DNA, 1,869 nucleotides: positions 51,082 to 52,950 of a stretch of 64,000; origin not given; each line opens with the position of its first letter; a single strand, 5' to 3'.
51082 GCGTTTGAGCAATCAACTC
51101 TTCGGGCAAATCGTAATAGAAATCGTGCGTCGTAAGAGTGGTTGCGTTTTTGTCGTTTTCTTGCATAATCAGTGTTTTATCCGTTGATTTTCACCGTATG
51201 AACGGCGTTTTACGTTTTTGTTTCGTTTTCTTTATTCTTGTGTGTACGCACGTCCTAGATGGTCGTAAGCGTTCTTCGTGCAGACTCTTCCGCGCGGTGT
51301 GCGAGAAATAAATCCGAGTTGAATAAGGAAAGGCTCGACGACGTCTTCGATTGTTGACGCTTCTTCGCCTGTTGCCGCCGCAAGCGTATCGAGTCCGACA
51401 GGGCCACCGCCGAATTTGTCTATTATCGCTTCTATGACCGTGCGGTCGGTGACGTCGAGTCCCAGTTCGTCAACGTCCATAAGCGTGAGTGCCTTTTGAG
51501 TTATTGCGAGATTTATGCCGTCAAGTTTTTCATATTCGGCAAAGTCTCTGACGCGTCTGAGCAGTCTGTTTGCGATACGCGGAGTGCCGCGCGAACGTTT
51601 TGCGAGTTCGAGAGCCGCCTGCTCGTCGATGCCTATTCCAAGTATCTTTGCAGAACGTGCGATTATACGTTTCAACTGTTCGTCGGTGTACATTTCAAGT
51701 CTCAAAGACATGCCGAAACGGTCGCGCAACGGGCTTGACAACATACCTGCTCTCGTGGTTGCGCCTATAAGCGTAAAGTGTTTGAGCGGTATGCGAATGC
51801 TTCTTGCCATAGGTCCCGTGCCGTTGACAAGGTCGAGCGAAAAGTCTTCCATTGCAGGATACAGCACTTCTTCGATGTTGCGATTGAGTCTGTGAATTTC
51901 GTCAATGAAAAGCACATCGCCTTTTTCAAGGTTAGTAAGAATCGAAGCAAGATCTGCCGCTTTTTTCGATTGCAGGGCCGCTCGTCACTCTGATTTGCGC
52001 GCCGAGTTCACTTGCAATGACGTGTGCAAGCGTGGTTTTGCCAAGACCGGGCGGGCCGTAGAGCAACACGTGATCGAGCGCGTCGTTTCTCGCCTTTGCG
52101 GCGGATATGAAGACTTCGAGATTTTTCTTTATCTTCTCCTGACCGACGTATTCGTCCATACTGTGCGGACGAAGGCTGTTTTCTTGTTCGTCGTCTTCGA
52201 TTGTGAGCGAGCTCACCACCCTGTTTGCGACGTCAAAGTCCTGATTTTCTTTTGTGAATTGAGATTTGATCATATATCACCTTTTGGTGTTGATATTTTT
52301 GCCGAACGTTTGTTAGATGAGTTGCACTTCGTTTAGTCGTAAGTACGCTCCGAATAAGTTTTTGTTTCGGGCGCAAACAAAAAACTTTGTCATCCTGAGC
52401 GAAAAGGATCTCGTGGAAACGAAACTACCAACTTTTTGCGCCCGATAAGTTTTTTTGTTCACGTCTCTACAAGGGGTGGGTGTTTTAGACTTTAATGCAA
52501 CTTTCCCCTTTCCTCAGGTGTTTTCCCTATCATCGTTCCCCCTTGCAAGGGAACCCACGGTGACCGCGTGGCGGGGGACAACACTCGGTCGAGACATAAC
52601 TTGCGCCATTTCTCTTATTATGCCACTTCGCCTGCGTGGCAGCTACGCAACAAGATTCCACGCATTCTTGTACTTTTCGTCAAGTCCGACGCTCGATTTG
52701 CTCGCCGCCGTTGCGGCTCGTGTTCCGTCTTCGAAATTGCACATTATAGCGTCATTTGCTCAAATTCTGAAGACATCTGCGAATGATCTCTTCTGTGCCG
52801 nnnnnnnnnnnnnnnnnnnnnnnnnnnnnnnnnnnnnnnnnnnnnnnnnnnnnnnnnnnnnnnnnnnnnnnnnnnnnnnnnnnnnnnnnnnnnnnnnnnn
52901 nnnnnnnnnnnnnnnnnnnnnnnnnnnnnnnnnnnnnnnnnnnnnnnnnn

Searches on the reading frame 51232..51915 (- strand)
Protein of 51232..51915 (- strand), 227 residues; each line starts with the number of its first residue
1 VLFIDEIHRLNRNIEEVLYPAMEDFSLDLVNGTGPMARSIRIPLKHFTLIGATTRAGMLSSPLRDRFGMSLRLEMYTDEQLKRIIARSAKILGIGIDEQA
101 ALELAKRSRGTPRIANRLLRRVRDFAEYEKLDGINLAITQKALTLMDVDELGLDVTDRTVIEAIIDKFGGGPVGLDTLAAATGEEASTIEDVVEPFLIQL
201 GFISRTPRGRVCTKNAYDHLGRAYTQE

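Call 6: search_protein_families(library=pfam, proteins=[window:51232-51915:-])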
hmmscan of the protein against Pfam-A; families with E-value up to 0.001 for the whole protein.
window:51232-51915:- (227 aa): 5 families
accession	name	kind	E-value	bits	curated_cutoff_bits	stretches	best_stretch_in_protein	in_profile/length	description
PF05496.18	RuvB_N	-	4.7e-33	114.6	27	1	1-73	87-159/159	Holliday junction DNA helicase RuvB P-loop domain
PF17864.7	AAA_lid_4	-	4.6e-30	103.6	27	1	76-149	1-74/74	RuvB AAA lid domain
PF05491.19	RuvB_C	-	3.1e-25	88.4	24.7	1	150-220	1-71/72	RuvB C-terminal winged helix domain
PF00004.35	AAA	-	2.2e-07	31.8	21.2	1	2-73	61-129/131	ATPase family associated with various cellular activities (AAA)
PF07728.20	AAA_5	-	0.0001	22.7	22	1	2-67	70-139/139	AAA domain (dynein-related subfamily)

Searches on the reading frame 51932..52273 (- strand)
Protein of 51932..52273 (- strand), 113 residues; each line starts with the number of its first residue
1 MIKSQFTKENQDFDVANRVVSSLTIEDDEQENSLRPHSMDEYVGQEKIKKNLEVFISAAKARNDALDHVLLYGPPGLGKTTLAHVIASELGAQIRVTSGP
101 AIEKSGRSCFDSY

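Call 6: search_protein_families(library=pfam, proteins=[window:51932-52273:-])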
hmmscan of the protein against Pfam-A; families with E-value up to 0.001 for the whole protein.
window:51932-52273:- (113 aa): 9 families
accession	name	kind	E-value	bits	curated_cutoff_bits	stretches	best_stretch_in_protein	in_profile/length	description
PF05496.18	RuvB_N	-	5.5e-33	114.4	27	1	34-106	1-73/159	Holliday junction DNA helicase RuvB P-loop domain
PF00004.35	AAA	-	1.7e-09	38.7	21.2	1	69-103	1-35/131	ATPase family associated with various cellular activities (AAA)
PF06068.19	TIP49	-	7.1e-07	29.2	23.8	1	37-97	21-81/347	TIP49 P-loop domain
PF13191.12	AAA_16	-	3.7e-05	24.7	32.6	1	60-101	18-60/167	AAA ATPase domain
PF02367.23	TsaE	-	0.00016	22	26.6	1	61-98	16-53/128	Threonylcarbamoyl adenosine biosynthesis protein TsaE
PF00910.28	RNA_helicase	-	0.00018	22.4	21.5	1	69-107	1-41/105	RNA helicase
PF01078.27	Mg_chelatase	-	0.00027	20.8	20.3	1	39-89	2-45/207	Magnesium chelatase, subunit ChlI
PF20720.3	nSTAND3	-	0.00047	20.3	27.2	1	65-90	16-41/155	Novel STAND NTPase 3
PF07728.20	AAA_5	-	0.00062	20.2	22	0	68-96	1-30/139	AAA domain (dynein-related subfamily)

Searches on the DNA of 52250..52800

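Call 70: search_rna_families(source=window, start=52250, end=52800, threshold=evalue, max_evalue=1)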
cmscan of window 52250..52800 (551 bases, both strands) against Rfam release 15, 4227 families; matches with E-value up to 1: 0.
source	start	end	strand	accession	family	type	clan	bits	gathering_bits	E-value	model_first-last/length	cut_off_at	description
